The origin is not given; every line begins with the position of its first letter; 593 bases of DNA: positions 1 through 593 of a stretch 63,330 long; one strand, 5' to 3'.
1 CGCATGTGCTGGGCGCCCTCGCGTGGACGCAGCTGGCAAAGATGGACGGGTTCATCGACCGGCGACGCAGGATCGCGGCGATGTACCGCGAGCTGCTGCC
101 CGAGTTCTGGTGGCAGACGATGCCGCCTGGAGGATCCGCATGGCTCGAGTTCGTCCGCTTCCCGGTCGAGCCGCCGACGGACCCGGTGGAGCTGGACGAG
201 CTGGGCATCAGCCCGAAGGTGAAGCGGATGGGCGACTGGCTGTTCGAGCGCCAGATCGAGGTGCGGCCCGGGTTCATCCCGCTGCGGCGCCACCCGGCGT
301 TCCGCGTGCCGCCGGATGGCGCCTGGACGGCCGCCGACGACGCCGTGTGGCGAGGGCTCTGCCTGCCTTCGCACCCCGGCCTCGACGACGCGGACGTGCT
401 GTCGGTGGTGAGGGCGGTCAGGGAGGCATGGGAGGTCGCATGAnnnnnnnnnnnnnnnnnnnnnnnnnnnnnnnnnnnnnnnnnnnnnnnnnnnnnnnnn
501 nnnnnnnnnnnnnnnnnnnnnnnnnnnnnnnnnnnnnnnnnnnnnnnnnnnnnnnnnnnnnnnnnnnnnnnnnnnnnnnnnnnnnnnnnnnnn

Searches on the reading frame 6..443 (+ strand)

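Call 64: search_protein_families(library=pfam, proteins=[window:6-443:+], max_evalue=0.001)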
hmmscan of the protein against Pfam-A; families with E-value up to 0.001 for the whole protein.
window:6-443:+ (145 aa): 1 family
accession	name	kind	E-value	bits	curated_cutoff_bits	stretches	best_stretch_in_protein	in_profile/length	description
PF01041.23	DegT_DnrJ_EryC1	-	1.7e-10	41.1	19.8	1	4-139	228-360/360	DegT/DnrJ/EryC1/StrS aminotransferase family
